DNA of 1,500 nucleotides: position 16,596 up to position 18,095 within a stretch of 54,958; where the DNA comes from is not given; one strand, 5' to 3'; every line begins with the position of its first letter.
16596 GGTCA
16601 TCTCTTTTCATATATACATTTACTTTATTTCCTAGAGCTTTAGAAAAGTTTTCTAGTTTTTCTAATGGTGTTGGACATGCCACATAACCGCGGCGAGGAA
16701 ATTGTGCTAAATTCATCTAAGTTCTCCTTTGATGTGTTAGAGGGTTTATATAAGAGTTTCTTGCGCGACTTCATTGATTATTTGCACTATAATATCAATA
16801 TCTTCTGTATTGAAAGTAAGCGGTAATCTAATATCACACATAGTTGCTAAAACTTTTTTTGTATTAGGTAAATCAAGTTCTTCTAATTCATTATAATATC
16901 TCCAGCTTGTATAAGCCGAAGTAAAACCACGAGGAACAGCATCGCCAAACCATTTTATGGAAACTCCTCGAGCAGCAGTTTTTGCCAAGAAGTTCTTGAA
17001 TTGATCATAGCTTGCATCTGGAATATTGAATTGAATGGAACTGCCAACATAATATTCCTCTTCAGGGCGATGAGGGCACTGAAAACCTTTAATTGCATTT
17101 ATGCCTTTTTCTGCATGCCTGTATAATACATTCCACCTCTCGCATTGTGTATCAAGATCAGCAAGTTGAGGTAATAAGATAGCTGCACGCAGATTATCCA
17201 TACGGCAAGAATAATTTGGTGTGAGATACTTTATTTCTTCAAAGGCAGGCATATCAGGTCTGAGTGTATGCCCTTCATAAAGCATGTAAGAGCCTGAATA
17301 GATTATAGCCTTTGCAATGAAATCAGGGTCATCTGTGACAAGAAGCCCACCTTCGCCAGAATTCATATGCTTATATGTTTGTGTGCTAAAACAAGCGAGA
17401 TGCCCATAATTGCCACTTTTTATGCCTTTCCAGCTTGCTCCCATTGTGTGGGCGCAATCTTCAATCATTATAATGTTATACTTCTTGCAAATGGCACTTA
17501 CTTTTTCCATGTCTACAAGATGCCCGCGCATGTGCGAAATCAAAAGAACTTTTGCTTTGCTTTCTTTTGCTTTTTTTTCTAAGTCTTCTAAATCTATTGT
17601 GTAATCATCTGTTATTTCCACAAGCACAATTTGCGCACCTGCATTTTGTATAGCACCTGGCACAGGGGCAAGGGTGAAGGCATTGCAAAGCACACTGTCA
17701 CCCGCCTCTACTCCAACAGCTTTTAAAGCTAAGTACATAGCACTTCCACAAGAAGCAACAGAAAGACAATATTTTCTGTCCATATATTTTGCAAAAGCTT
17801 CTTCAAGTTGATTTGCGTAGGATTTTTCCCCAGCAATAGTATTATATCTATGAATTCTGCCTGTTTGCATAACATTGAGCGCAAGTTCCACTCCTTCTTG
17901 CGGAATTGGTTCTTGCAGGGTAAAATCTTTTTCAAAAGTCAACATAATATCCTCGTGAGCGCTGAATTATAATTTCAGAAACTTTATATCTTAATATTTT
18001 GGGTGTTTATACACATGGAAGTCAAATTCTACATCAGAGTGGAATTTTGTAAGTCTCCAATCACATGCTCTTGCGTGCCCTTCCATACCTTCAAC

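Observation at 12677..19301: HisD-like dehydrogenase + DegT aminotransferase + CuyA-like lyase + racemase + RidA + SulP: candidate amino-sulfonate desulfonation operon with an unusual front end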

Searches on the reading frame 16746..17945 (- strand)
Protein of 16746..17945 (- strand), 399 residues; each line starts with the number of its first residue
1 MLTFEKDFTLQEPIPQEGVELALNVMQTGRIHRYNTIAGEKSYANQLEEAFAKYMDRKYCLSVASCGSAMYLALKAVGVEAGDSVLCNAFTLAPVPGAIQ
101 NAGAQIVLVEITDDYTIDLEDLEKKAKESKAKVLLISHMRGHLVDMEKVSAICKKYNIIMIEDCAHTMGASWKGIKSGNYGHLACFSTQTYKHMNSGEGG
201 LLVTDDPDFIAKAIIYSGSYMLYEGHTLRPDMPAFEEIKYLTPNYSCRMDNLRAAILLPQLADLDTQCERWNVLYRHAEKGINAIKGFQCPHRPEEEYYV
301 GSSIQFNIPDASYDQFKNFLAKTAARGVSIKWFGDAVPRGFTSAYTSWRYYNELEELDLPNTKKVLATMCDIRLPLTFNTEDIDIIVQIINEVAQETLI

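Call 4: search_protein_families(library=pfam, proteins=[window:16746-17945:-])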
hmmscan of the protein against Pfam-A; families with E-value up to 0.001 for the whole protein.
window:16746-17945:- (399 aa): 6 families
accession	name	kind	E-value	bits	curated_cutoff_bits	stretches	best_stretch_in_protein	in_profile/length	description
PF01041.23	DegT_DnrJ_EryC1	-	1.2e-58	199.5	19.8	1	42-390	24-359/360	DegT/DnrJ/EryC1/StrS aminotransferase family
PF00155.27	Aminotran_1_2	-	1.6e-11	44.5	19.7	1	25-171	29-193/361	Aminotransferase class I and II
PF00464.25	SHMT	-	3.3e-06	26.4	27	1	113-204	152-244/399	Serine hydroxymethyltransferase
PF00266.25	Aminotran_5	-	4.7e-06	26.3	21.5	1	80-219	86-229/371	Aminotransferase class-V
PF01212.27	Beta_elim_lyase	-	1.4e-05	25.1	27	1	39-214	29-220/288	Beta-eliminating lyase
PF01053.26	Cys_Met_Meta_PP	-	0.00017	20.7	27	1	45-176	55-186/381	Cys/Met metabolism PLP-dependent enzyme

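Call 5: search_protein_families(library=ncbifam, proteins=[window:16746-17945:-])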
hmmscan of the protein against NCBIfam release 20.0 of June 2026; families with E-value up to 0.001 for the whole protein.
window:16746-17945:- (399 aa): 22 families
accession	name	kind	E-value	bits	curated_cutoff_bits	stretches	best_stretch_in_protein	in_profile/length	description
TIGR03588.1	PseC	equivalog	2e-41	142.2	423.5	1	44-295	32-288/380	UDP-4-amino-4,6-dideoxy-N-acetyl-beta-L-altrosamine transaminase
TIGR04181.1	NHT_00031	hypoth_equivalog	1.8e-35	122.5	420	1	42-328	30-320/359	LegC family aminotransferase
NF008687.0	PRK11706.1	equivalog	4.1e-35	121.2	375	1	30-329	19-315/375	dTDP-4-amino-4,6-dideoxygalactose transaminase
NF008658.2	PRK11658.1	equivalog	2.3e-33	115.4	631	1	44-395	35-378/379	UDP-4-amino-4-deoxy-L-arabinose aminotransferase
TIGR02379.1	ECA_wecE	subfamily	3.4e-27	95.2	434.85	1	32-216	21-206/376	dTDP-4-amino-4,6-dideoxy-D-glucose transaminase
NF011936.0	PRK15407.1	equivalog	6.1e-26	91.1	423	1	42-209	65-240/440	lipopolysaccharide biosynthesis protein RfbH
TIGR04427.1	PLP_DesI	equivalog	8.3e-18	64.6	650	1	43-211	53-219/390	dTDP-4-dehydro-6-deoxyglucose aminotransferase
TIGR01977.1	am_tr_V_EF2568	hypoth_equivalog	1.3e-08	34.3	377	1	101-208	109-217/376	cysteine desulfurase family protein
NF005394.0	PRK06939.1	equivalog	1.6e-07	30.4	460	1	36-170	81-217/397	glycine C-acetyltransferase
NF000586.1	PRK00011.1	subfamily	7.7e-07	28.2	335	1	109-210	134-237/404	serine hydroxymethyltransferase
TIGR00858.1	bioF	equivalog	9.2e-07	27.9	426.45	1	37-171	61-195/365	8-amino-7-oxononanoate synthase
TIGR01825.1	gly_Cac_T_rel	subfamily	1.7e-06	27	535.4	1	35-170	71-206/385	BioF/Kbl family PLP-dependent acyltransferase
NF004621.0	PRK05957.1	equivalog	2.2e-06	26.7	498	1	15-167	42-203/389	pyridoxal phosphate-dependent aminotransferase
NF047599.1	SerpalmtaseBetaP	equivalog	3.6e-06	25.9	500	1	39-170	85-217/394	serine palmitoyltransferase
NF006810.0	PRK09331.1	subfamily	5.1e-06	25.5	301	1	46-170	69-203/397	Sep-tRNA:Cys-tRNA synthetase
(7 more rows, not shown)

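Call 17: find_homologous_proteins(query=window:16746-17945:-, max_evalue=1e-30)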
Query window:16746-17945:- (399 aa): 8000 proteins with E <= 1e-30 among 8000 candidates; the best 120 are listed.
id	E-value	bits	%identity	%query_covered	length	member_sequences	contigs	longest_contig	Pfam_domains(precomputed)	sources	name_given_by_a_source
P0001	2.1e-271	918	100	100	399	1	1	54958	PF00464.26,PF00155.28,PF00266.26,PF01212.28,PF01041.24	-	-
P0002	1.4e-239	813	88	99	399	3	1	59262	PF00464.26,PF00155.28,PF01041.24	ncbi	-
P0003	6.9e-212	722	78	99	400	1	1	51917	PF00155.28,PF01041.24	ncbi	-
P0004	1.2e-185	635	69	99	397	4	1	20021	PF00155.28,PF01053.27,PF01041.24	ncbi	-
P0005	3.5e-185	634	70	96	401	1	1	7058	PF00155.28,PF00266.26,PF01041.24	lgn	-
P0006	3.9e-183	627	67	99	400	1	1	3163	PF00155.28,PF01041.24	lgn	-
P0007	5.5e-183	627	66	99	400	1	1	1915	PF00155.28,PF01041.24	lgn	-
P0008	8.3e-182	623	68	99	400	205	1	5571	PF00155.28,PF00266.26,PF01041.24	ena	-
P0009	9.1e-182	623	67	99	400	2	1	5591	PF00155.28,PF01041.24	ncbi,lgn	-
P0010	4.4e-181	620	68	98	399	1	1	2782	PF00155.28,PF01041.24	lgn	-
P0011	4.0e-180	617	66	99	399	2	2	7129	PF00155.28,PF01041.24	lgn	-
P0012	4.8e-180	617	66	99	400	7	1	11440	PF00155.28,PF01041.24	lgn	-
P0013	4.8e-180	617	67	99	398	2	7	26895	PF00155.28,PF01041.24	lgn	-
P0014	6.0e-180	617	65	100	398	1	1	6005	PF00464.26,PF00155.28,PF00266.26,PF01212.28,PF01041.24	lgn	-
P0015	9.1e-180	616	66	99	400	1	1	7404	PF00155.28,PF01041.24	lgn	-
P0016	1.0e-179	616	65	99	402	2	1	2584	PF00155.28,PF01041.24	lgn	-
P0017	5.2e-179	614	65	99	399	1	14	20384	PF00155.28,PF01041.24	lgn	-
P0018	1.3e-178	612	65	95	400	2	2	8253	PF00155.28,PF01041.24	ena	-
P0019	1.8e-178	612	65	99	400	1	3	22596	PF00155.28,PF01041.24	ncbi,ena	-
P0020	2.0e-178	612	65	99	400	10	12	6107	PF00155.28,PF01041.24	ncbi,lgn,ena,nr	ncbi:MAG: aminotransferase class I/II-fold pyridoxal phosphate-dependent enzyme [Desulfovibrionaceae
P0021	2.5e-178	611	65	99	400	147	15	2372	PF00155.28,PF01041.24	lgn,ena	-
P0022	5.0e-178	610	65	99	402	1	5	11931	PF00155.28,PF01041.24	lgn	-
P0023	3.5e-177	608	65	99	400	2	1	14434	PF00155.28,PF01041.24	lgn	-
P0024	2.7e-175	601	67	99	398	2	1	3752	PF00155.28,PF01041.24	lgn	-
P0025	2.9e-175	601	65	98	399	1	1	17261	PF00155.28,PF01041.24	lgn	-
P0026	4.9e-175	600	65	99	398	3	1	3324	PF01041.24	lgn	-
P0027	5.5e-175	600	66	100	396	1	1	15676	PF00464.26,PF00155.28,PF01041.24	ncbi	-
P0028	9.6e-175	600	66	99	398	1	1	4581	PF00464.26,PF00155.28,PF01041.24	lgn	-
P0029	1.2e-174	599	64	99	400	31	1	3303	PF00155.28,PF01041.24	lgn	-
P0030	9.3e-174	596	64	99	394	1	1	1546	PF00155.28,PF01041.24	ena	-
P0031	2.0e-173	595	66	99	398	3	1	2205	PF00155.28,PF00266.26,PF01041.24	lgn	-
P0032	3.9e-173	594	64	99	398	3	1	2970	PF00155.28,PF01212.28,PF01041.24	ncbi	-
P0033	8.7e-173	593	65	99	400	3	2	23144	PF00155.28,PF01041.24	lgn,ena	-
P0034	2.4e-172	592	64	99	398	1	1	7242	PF00464.26,PF00155.28,PF00266.26,PF01212.28,PF01041.24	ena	-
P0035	5.3e-172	590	63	99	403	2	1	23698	PF00155.28,PF01041.24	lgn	-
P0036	1.1e-171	589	64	99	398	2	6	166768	PF00155.28,PF01041.24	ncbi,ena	-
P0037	3.0e-171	588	64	99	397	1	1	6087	PF00155.28,PF01041.24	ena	-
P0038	1.2e-170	586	65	98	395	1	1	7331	PF00155.28,PF01041.24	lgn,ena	-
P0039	1.2e-170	586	64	98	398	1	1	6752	PF00155.28,PF01041.24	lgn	-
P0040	1.3e-170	586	64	99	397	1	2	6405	PF01041.24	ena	-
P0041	1.7e-170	586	65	98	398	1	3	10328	PF00155.28,PF01041.24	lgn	-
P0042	5.3e-170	584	63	98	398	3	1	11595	PF00155.28,PF01041.24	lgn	-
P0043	5.5e-170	584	64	98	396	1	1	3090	PF00155.28,PF01041.24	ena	-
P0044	5.5e-170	584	64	99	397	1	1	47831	PF00155.28,PF01041.24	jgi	-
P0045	6.0e-170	584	63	99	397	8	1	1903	PF00155.28,PF01041.24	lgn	-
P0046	2.6e-169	582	64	99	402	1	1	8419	PF01041.24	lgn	-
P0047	2.6e-169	582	64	99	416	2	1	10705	PF00155.28,PF01041.24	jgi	jgi:dTDP-4-amino-4,6-dideoxygalactose transaminase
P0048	2.7e-169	582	64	99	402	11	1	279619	PF00155.28,PF01041.24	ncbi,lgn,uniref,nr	ncbi:DegT/DnrJ/EryC1/StrS family aminotransferase [Desulfoluna butyratoxydans]|uniref:Pyridoxal phos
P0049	2.9e-169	582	64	98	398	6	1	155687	PF00155.28,PF01041.24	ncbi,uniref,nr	ncbi:DegT/DnrJ/EryC1/StrS aminotransferase family protein [Halodesulfovibrio sp. MK-HDV]|uniref:DegT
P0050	3.9e-169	581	63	100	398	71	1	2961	PF01041.24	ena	-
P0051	4.5e-169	581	64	98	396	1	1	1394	PF00155.28,PF01041.24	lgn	-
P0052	2.4e-168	578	63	99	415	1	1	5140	PF01041.24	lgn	-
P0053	2.7e-168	578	64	99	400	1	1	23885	PF00155.28,PF01041.24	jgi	-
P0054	2.3e-167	575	63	99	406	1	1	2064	PF00464.26,PF00155.28,PF01041.24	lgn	-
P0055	3.1e-167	575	63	99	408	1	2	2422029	PF00155.28,PF01041.24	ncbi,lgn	-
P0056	4.6e-167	574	63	99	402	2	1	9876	PF01041.24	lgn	-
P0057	4.6e-167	574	63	99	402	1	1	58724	PF00155.28,PF01041.24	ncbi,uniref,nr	ncbi:aminotransferase class I/II-fold pyridoxal phosphate-dependent enzyme [Desulfoluna sp.]|uniref:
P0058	4.6e-167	574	63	99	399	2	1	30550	PF01041.24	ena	-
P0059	7.1e-167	574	63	99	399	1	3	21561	PF00155.28,PF01041.24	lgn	-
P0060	1.6e-166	572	63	98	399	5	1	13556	PF00464.26,PF01041.24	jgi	jgi:dTDP-4-amino-4,6-dideoxygalactose transaminase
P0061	3.1e-166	572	63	99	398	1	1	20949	PF00155.28,PF01041.24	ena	-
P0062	4.3e-166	571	63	99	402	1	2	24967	PF01041.24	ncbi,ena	-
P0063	5.3e-166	571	63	99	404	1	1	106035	PF00155.28,PF01041.24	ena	-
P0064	6.2e-166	571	63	99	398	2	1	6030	PF00155.28,PF01041.24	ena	-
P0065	7.5e-166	570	64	98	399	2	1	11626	PF00155.28,PF01041.24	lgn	-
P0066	7.7e-166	570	62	99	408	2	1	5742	PF00155.28,PF01041.24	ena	-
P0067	8.2e-166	570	63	99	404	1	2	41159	PF00155.28,PF01041.24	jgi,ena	jgi:dTDP-4-amino-4,6-dideoxygalactose transaminase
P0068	1.0e-165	570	63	99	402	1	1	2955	PF00155.28,PF01041.24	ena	-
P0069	1.2e-165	570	62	99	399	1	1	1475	PF01041.24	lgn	-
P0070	1.9e-165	569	63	99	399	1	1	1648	PF01041.24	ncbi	-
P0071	2.4e-165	569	64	99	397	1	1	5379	PF01041.24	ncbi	-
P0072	3.2e-165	568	64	99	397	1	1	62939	PF01041.24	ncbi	-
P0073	3.8e-165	568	63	99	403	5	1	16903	PF01041.24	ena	-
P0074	4.7e-165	568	63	99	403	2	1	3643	PF00155.28,PF01041.24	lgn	-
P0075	5.9e-165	567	63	99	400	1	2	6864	PF00155.28,PF01041.24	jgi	jgi:dTDP-4-amino-4,6-dideoxygalactose transaminase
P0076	6.6e-165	567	63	99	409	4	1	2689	PF00155.28,PF01041.24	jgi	-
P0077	8.8e-165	567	62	99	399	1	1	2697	PF01041.24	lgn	-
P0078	1.3e-164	566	63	99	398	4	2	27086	PF00155.28,PF01041.24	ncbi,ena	-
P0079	1.3e-164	566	62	99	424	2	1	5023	PF01041.24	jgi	jgi:dTDP-4-amino-4,6-dideoxygalactose transaminase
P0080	1.4e-164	566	61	99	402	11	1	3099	PF01041.24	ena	-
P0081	1.6e-164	566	62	99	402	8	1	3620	PF00155.28,PF01041.24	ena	-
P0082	1.6e-164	566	63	99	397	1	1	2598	PF01041.24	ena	-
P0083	1.6e-164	566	62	98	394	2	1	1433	PF01041.24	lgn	-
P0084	2.0e-164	566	63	98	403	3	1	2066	PF00155.28,PF01041.24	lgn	-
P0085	2.8e-164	565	62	99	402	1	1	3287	PF00155.28,PF01041.24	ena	-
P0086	3.2e-164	565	63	99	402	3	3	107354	PF01041.24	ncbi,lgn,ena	-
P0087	3.3e-164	565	63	99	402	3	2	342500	PF01041.24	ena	-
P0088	3.6e-164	565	62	99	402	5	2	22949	PF01041.24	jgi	-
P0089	3.7e-164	565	62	100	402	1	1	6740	PF01041.24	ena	-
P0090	4.2e-164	565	62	99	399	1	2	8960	PF00155.28,PF01041.24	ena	-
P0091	4.7e-164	564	61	99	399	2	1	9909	PF00155.28,PF01041.24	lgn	-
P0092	4.8e-164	564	63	99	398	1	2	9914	PF00155.28,PF01041.24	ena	-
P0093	5.1e-164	564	64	99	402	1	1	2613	PF01041.24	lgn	-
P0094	6.1e-164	564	62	99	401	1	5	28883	PF01041.24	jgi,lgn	jgi:dTDP-4-amino-4,6-dideoxygalactose transaminase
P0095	6.9e-164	564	62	99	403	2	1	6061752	PF00155.28,PF01041.24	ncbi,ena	-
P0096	7.1e-164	564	62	99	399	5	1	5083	PF01041.24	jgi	jgi:dTDP-4-amino-4,6-dideoxygalactose transaminase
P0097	7.3e-164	564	63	99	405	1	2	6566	PF00155.28,PF01041.24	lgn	-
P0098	7.6e-164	564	61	99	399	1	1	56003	PF01041.24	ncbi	-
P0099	9.5e-164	563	63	98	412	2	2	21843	PF00155.28,PF01041.24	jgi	jgi:dTDP-4-amino-4,6-dideoxygalactose transaminase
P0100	1.0e-163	563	62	99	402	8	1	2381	PF00155.28,PF01041.24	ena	-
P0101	1.2e-163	563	62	99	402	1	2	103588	PF01041.24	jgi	jgi:dTDP-4-amino-4,6-dideoxygalactose transaminase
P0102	1.2e-163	563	63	99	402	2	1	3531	PF01041.24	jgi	-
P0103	1.2e-163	563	62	99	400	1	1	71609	PF01041.24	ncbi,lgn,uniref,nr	ncbi:dTDP-4-amino-4,6-dideoxygalactose transaminase [Desulfocicer vacuolatum DSM 3385]|uniref:dTDP-4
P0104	1.2e-163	563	62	99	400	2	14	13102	PF00155.28,PF01041.24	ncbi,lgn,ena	-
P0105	1.3e-163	563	62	99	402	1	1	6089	PF00155.28,PF01041.24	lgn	-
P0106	1.6e-163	563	62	99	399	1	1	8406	PF00155.28,PF01041.24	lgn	-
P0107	1.6e-163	563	62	99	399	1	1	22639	PF01041.24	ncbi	-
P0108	1.7e-163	563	62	100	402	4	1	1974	PF00155.28,PF01041.24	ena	-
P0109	1.8e-163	562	62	99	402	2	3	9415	PF00155.28,PF01041.24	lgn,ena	-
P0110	1.8e-163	562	62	97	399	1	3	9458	PF01041.24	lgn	-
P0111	2.0e-163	562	62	99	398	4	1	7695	PF01041.24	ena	-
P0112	2.1e-163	562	62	99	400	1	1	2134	PF00155.28,PF01041.24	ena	-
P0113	2.2e-163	562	63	99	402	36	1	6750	PF00155.28,PF01041.24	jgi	jgi:dTDP-4-amino-4,6-dideoxygalactose transaminase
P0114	2.3e-163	562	63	99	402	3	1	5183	PF01041.24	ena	-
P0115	2.4e-163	562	62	99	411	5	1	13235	PF00155.28,PF01041.24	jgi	-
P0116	2.6e-163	562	62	100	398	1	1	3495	PF00155.28,PF01041.24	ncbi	-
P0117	3.3e-163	562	63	99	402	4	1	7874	PF00155.28,PF01041.24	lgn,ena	-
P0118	3.5e-163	561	62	99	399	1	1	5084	PF01041.24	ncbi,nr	ncbi:MAG: DegT/DnrJ/EryC1/StrS aminotransferase family protein [Desulfobacteraceae bacterium]|nr:Deg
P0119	3.5e-163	561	62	99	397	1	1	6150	PF00155.28,PF01041.24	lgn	-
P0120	3.5e-163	561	62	99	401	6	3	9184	PF00155.28,PF01041.24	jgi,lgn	jgi:dTDP-4-amino-4,6-dideoxygalactose transaminase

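Call 24: find_related_loci(query=A1, collection=genome_contigs, flank=10000)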
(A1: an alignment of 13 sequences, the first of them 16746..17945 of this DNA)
Query A1 (399 aa) in genome_contigs; peptide patterns used: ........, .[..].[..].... (x = any residue, [..] = any of these).
600 stretches matched a pattern (row limit reached: there are more); 595 encode a relative of the query (tblastn E <= 1e-3); the best 80 are kept; 80 distinct loci.
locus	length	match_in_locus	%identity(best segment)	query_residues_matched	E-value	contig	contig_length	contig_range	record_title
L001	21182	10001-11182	66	1-396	0e+0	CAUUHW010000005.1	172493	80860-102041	MAG TPA_asm: uncultured Desulfovibrionales bacterium isolate ERR10228863_bin.68_MetaWRAP_v1.3_MAG genome assembly, conti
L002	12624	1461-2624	63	4-393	7e-176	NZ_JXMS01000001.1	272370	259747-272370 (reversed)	Halodesulfovibrio spirochaetisodalis strain JC271 contig1, whole genome shotgun sequence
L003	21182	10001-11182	63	4-398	2e-173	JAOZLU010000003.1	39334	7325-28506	MAG: Desulfobacterales bacterium isolate GMC2_bin_2_sub GMC2_85_length_39334_cov_37.261896, whole genome shotgun sequenc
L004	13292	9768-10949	62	1-396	1e-172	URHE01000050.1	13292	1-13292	uncultured Desulfovibrio sp. isolate UMGS998 genome assembly, contig: NODE_687_length_13292_cov_5.384377, whole genome s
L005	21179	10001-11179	62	4-398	4e-171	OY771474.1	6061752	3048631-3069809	MAG: uncultured Desulfobacterium sp. isolate 2c08e38e-77a0-468a-b8ca-c683eacf49f2 genome assembly, chromosome: 1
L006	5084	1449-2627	62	4-398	9e-175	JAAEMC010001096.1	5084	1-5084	MAG: Desulfobacteraceae bacterium isolate Bpl_22 BplG_CONTIG6305288, whole genome shotgun sequence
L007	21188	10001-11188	64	1-396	7e-171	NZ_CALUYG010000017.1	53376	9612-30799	MAG: uncultured Desulfovibrio sp. isolate BRZ_KF__bin108 BRZ_KF__NODE_891_length_53376_cov_7.497270, whole genome shotgu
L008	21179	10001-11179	62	4-398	6e-169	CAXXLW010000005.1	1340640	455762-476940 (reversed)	MAG: Desulfamplus sp. isolate 82e8c6d0-3d9d-4aa8-81a7-685ccd8d78ba genome assembly, contig: contig_5, whole genome shotg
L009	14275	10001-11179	62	4-398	2e-168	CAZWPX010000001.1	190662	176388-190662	MAG TPA_asm: uncultured Desulfobacterales bacterium isolate SRP167671_co1_84 genome assembly, contig: NODE_36_length_190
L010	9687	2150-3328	61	4-398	4e-165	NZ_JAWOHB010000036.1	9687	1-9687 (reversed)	MAG: Desulfosarcina sp. isolate CWP4-1.bin.65 k191_2682673, whole genome shotgun sequence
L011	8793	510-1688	62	4-398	3e-165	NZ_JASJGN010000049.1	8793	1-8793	MAG: Desulfosarcina sp. isolate ChS5.bin.72 ChesSed_k141_764375, whole genome shotgun sequence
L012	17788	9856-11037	59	4-399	4e-164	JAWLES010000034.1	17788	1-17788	MAG: Desulfobacteraceae bacterium isolate 20BLK6-1.bin.79 NODE_3099_length_17788_cov_6.940867, whole genome shotgun sequ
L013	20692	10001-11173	61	4-396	7e-164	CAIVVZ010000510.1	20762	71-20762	MAG: uncultured Desulfobacteraceae bacterium isolate AlinenLipids_bin-9448 genome assembly, contig: bin-9448:510/658, wh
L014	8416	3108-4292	59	2-398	5e-163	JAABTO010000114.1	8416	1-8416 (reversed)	MAG: Desulfotignum sp. isolate S23.Bin123 Scaffold_6915_1, whole genome shotgun sequence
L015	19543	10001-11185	59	2-398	4e-163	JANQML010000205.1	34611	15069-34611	MAG: Desulfobacula sp. isolate PL25b_bin.1 k99_2938853, whole genome shotgun sequence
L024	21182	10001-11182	56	1-396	1e-149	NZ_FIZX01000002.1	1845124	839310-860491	Grimontia celer strain CECT 9029, whole genome shotgun sequence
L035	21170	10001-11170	56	1-392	1e-146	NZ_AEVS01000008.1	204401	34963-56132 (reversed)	Vibrio brasiliensis LMG 20546 VIBR0546_108, whole genome shotgun sequence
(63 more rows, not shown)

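Call 26: search_solved_structures(query=window:16746-17945:-, show_alignments=1)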
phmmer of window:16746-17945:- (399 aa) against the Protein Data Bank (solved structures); distinct sequences matched with E-value up to 0.001: 68 (the best 60 are shown).
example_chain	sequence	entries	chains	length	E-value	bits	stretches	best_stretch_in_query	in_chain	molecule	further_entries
2c7t_A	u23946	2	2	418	1.3e-31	113.5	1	35-307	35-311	GLUTAMINE-2-DEOXY-SCYLLO-INOSOSE AMINOTRANSFERASE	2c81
5w71_A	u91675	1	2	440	1.5e-31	113.3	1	35-307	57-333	L-glutamine:2-deoxy-scyllo-inosose aminotransferase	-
7n63_A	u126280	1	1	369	2.5e-30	109.2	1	37-394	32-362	Putative aminotransferase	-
7b0d_A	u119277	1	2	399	8.2e-29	104.2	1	38-212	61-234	Glutamine--scyllo-inositol transaminase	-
1mdo_A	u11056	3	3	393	6.5e-28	101.3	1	45-395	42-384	ArnB aminotransferase | UDP-4-amino-4-deoxy-L-arabinose--oxoglutarate aminotransferase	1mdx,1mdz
5k8b_A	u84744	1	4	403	1.3e-27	100.3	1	15-329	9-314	8-amino-3,8-dideoxy-alpha-D-manno-octulosonate transaminase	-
5w70_A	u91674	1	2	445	1.8e-27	99.8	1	13-273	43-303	L-glutamine:2-deoxy-scyllo-inosose aminotransferase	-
7b0m_AAA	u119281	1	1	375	2.6e-27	99.3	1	42-211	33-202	Sugar aminotransferase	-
4oca_A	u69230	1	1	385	5.2e-27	98.3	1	45-394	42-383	UDP-4-amino-4-deoxy-L-arabinose--oxoglutarate aminotransferase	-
3bn1_A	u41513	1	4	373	4.5e-26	95.2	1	44-267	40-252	Perosamine synthetase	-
3dr7_A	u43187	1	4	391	4.9e-26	95.1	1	44-267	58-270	Putative perosamine synthetase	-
8sng_A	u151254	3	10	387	1.2e-25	93.9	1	42-391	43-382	UDP-4-amino-4-deoxy-L-arabinose--oxoglutarate aminotransferase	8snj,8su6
3dr4_A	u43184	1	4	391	3.3e-25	92.4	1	44-267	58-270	Putative perosamine synthetase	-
3frk_A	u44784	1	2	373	5.9e-24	88.3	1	45-220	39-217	QdtB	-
8e77_A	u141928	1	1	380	6.1e-24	88.2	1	44-269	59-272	DegT/DnrJ/EryC1/StrS aminotransferase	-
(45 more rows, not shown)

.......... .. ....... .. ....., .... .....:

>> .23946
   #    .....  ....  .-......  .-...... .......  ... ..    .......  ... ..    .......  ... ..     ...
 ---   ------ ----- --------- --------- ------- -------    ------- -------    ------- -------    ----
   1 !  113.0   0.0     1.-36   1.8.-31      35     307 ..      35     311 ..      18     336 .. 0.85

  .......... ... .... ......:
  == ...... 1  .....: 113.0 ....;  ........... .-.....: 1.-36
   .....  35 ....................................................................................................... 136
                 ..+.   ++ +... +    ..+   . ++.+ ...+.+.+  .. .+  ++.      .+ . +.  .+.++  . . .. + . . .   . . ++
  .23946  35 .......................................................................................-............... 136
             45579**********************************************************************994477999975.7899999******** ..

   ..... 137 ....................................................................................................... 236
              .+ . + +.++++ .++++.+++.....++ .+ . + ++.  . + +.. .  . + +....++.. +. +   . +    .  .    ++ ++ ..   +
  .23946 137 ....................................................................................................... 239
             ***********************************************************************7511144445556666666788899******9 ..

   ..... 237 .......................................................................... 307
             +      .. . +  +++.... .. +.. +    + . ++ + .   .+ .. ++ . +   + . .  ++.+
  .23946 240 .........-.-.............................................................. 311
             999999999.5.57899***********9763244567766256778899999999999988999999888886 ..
